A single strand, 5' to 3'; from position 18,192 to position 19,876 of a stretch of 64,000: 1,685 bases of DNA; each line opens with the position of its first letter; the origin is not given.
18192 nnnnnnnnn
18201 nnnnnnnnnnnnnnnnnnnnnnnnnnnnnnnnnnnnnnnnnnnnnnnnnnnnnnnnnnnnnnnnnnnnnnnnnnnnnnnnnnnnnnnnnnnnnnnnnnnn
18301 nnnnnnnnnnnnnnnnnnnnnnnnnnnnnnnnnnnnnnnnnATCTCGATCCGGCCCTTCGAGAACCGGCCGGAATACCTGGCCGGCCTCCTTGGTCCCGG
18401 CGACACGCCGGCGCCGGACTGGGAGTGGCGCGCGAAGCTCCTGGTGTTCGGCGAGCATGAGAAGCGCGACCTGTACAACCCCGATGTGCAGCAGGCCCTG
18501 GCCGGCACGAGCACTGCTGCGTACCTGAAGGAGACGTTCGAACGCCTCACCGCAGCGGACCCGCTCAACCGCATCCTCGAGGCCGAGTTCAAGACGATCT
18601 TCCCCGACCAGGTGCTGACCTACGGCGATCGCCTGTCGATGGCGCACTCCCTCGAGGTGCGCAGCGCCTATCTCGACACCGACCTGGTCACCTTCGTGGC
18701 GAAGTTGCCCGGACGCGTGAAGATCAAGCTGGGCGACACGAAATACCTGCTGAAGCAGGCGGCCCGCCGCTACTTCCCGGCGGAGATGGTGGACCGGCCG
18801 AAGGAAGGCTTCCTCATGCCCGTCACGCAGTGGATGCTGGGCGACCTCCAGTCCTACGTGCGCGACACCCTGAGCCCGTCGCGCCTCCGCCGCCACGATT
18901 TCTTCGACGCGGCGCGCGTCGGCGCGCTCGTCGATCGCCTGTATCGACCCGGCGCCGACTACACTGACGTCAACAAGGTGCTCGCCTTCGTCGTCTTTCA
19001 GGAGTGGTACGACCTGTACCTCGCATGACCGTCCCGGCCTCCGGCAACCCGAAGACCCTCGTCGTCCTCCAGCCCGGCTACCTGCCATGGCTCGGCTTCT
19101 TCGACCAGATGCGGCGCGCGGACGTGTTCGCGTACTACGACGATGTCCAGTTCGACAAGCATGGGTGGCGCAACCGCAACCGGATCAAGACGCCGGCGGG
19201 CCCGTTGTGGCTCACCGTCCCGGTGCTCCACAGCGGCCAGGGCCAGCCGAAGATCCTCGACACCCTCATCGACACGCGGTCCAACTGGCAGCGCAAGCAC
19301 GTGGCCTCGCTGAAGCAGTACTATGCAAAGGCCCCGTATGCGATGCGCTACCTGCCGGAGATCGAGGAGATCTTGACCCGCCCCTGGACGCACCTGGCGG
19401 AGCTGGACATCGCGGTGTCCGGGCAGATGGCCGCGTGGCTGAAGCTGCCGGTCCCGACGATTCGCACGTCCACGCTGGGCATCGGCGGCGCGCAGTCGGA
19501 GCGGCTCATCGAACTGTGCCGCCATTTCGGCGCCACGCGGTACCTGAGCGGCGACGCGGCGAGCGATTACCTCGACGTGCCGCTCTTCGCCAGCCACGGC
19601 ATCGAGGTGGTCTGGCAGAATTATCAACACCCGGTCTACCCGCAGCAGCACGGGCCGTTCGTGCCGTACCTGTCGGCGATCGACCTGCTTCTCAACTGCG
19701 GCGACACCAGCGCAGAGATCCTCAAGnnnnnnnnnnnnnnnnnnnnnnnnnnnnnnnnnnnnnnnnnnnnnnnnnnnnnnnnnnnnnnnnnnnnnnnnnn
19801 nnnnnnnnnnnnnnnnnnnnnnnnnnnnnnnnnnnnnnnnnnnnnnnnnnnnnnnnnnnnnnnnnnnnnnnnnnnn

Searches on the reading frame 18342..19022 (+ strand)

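Call 20: search_protein_families(library=pfam, proteins=[window:18342-19022:+], max_evalue=0.001)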
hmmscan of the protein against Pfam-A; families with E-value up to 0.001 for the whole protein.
window:18342-19022:+ (227 aa): 1 family
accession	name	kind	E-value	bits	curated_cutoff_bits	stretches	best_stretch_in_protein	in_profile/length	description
PF00733.27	Asn_synthase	-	1.7e-38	133.6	21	1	27-223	164-353/354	Asparagine synthase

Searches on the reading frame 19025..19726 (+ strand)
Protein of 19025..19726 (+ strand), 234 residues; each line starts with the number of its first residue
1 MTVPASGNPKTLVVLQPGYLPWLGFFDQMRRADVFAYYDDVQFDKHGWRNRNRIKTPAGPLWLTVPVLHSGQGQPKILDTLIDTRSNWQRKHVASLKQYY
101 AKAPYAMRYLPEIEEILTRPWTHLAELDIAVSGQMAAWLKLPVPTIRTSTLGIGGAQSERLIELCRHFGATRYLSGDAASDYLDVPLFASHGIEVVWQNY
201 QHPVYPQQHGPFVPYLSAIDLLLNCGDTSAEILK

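Call 20: search_protein_families(library=pfam, proteins=[window:19025-19726:+], max_evalue=0.001)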
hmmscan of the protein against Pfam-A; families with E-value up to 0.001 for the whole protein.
window:19025-19726:+ (234 aa): 1 family
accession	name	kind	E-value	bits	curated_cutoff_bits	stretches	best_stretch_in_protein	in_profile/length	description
PF08889.16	WbqC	-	1.1e-75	254.7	21.3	1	16-230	1-216/218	WbqC-like protein family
